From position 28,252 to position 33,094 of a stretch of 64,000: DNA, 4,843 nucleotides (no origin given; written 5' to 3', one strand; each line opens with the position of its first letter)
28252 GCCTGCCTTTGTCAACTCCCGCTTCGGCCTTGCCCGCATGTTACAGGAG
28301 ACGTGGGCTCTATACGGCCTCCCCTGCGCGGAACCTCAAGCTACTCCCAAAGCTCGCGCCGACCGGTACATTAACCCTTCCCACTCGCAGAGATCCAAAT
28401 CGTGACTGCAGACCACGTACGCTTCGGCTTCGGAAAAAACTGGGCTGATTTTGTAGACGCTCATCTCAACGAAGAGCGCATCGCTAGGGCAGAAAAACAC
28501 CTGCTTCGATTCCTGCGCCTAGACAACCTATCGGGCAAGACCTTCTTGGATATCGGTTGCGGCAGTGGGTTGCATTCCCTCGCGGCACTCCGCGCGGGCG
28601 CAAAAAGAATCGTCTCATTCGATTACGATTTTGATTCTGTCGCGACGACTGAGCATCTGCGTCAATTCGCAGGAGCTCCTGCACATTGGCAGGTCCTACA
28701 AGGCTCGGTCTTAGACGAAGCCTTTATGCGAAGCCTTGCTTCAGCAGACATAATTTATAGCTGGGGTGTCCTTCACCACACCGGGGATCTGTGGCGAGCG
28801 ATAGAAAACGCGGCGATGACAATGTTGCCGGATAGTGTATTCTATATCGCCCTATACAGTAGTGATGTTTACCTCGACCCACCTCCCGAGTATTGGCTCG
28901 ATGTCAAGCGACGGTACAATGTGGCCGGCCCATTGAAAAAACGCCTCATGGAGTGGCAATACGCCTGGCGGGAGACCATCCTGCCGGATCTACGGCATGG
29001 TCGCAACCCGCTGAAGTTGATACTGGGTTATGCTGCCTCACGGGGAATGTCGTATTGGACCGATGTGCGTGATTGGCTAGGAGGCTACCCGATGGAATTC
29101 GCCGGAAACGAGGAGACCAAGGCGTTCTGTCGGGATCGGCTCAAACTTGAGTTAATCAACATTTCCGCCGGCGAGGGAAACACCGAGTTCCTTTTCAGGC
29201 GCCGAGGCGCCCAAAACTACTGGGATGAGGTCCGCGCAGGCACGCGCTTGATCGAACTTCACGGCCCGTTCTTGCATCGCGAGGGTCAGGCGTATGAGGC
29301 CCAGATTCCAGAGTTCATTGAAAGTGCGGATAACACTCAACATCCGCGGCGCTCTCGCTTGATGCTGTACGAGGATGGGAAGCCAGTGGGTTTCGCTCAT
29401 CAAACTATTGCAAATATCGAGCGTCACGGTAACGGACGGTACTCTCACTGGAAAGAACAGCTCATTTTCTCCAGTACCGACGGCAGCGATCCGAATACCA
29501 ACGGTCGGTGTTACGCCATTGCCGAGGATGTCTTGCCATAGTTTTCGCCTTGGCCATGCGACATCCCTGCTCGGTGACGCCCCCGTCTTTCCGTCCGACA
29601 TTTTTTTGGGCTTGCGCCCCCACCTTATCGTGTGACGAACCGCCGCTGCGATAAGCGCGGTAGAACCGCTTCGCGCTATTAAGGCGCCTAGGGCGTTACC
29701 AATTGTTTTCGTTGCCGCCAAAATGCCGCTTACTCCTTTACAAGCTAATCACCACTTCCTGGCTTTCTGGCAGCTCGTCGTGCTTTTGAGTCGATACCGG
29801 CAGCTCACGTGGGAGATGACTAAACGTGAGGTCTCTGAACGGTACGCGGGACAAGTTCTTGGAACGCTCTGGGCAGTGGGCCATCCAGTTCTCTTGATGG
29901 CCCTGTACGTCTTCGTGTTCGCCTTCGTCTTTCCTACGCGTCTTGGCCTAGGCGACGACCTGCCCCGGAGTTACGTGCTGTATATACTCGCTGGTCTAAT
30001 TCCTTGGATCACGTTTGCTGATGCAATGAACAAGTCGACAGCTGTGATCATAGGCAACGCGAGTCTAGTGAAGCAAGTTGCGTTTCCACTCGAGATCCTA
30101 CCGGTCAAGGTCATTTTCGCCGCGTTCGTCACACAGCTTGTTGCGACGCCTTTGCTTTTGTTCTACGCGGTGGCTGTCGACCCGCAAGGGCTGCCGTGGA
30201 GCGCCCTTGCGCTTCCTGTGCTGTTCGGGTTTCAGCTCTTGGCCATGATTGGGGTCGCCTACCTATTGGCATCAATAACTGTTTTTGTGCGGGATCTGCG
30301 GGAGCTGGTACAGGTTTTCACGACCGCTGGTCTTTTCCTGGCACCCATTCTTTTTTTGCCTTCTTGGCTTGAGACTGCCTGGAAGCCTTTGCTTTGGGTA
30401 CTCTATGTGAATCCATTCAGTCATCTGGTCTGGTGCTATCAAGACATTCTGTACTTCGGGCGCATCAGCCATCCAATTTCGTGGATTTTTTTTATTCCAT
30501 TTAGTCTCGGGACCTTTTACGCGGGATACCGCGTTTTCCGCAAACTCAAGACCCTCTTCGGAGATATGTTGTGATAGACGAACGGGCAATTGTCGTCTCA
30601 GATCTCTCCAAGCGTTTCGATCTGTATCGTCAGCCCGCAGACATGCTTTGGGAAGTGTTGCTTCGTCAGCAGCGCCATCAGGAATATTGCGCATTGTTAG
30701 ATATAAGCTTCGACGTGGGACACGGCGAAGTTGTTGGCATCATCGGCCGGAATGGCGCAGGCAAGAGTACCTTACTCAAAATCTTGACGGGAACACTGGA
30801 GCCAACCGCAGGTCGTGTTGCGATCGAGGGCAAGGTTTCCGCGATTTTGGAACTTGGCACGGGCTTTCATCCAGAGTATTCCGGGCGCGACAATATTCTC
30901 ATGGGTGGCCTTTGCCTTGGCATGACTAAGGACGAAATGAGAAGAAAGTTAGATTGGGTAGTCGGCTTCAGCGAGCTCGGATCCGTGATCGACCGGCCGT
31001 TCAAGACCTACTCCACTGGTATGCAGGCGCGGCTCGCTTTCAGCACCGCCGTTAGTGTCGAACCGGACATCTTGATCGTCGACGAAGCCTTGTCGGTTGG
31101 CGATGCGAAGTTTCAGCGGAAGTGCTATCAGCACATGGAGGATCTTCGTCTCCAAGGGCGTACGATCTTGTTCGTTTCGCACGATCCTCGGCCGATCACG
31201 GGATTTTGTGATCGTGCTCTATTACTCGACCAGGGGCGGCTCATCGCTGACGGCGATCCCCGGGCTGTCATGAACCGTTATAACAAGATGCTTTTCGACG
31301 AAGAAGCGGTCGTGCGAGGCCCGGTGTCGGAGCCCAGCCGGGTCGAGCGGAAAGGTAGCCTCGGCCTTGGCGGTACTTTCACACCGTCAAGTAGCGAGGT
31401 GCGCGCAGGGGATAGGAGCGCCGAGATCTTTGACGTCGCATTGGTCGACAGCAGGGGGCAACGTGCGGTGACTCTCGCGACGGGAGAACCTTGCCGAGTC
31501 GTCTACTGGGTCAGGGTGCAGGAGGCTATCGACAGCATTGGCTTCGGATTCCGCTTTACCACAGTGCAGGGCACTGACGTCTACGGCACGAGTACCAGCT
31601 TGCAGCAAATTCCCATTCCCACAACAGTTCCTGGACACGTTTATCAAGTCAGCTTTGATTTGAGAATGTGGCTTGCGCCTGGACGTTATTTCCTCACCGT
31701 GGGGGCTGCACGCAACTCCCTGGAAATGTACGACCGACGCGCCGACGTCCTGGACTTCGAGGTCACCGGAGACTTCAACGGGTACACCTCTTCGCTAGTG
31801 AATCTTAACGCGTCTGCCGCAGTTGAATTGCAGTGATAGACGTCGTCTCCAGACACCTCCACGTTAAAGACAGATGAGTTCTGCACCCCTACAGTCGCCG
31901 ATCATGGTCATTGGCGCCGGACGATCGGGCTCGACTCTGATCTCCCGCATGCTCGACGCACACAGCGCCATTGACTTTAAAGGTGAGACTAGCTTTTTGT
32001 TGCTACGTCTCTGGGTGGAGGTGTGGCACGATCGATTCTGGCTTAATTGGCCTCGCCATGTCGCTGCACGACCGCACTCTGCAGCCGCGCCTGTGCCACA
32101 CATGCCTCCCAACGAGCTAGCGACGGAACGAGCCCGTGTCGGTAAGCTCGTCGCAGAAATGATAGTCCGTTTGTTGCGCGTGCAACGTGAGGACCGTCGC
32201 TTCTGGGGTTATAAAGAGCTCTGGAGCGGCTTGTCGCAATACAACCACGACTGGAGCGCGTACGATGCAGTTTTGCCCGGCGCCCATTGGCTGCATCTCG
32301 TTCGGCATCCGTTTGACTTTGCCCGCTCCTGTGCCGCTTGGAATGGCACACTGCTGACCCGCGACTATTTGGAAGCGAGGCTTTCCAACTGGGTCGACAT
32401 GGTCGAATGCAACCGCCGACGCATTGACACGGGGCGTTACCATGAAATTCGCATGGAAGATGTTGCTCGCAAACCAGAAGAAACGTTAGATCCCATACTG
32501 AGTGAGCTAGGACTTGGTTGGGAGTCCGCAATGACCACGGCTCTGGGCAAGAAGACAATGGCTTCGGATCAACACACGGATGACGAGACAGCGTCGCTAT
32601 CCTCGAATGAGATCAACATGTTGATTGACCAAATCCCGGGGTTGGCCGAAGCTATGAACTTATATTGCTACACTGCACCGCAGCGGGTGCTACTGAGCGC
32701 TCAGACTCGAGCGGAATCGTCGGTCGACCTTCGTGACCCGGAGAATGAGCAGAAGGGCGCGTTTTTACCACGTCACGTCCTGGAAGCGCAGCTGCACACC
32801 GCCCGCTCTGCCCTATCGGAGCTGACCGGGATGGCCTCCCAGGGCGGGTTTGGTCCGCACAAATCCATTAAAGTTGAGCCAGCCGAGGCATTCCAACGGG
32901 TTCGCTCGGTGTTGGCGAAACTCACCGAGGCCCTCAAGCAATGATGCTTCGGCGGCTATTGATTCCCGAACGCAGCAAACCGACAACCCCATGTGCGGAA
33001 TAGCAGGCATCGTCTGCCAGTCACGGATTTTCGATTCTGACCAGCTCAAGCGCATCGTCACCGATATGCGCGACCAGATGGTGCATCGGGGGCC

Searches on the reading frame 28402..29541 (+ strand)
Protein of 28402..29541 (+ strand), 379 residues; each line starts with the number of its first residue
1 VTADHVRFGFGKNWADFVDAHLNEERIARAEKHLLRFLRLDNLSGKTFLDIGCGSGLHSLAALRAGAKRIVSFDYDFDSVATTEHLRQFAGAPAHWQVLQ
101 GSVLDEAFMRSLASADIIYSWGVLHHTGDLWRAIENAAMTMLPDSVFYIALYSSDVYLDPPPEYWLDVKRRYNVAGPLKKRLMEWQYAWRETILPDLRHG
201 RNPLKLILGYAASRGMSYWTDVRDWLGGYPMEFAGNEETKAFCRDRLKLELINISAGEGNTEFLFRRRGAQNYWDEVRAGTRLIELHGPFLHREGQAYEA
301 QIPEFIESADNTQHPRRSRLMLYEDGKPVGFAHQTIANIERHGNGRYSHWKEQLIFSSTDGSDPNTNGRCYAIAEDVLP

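Call 32: search_protein_families(library=pfam, proteins=[window:28402-29541:+], max_evalue=0.00001)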
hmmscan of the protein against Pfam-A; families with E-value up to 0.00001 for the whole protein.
window:28402-29541:+ (379 aa): 7 families
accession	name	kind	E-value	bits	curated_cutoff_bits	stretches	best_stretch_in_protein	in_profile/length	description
PF13489.12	Methyltransf_23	-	1.4e-13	51.4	27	1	24-188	3-135/164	Methyltransferase domain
PF08241.18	Methyltransf_11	-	4.8e-09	37.2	21.2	1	49-148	1-94/95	Methyltransferase domain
PF08242.18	Methyltransf_12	-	1.2e-08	36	30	1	49-144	1-95/98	Methyltransferase domain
PF06325.19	PrmA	-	1.6e-08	34.8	22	1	42-100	159-218/296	Ribosomal protein L11 methyltransferase (PrmA)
PF13649.12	Methyltransf_25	-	2.2e-08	35.1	27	1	49-138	2-90/97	Methyltransferase domain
PF13847.12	Methyltransf_31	-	1.7e-07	31.5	27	1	44-171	3-128/145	Methyltransferase domain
PF08003.17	Methyltransf_9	-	4.3e-07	29.7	23.8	1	40-127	111-195/315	Protein of unknown function (DUF1698)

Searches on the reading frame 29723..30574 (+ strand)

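Call 32: search_protein_families(library=pfam, proteins=[window:29723-30574:+], max_evalue=0.00001)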
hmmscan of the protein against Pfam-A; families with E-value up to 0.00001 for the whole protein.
window:29723-30574:+ (283 aa): 1 family
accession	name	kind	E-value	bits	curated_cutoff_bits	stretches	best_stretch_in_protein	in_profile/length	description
PF01061.29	ABC2_membrane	-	1.6e-11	44.6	26.9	1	28-242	2-209/211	ABC-2 type transporter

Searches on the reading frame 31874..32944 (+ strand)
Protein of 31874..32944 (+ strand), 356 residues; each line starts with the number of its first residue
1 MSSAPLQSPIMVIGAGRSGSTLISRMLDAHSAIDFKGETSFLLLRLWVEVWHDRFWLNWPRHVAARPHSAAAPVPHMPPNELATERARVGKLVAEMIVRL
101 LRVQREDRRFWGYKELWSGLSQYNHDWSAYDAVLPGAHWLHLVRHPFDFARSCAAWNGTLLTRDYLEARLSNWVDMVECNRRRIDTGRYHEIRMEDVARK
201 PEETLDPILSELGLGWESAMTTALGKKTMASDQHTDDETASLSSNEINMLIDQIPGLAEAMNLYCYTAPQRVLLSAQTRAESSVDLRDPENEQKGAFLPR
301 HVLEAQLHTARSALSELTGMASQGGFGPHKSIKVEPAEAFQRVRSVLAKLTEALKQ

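Call 32: search_protein_families(library=pfam, proteins=[window:31874-32944:+], max_evalue=0.00001)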
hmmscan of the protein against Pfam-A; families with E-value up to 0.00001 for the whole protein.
window:31874-32944:+ (356 aa): 1 family
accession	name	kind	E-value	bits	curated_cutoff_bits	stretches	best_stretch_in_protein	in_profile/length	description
PF13469.12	Sulfotransfer_3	-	1.8e-22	81.1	27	1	9-217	1-215/216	Sulfotransferase family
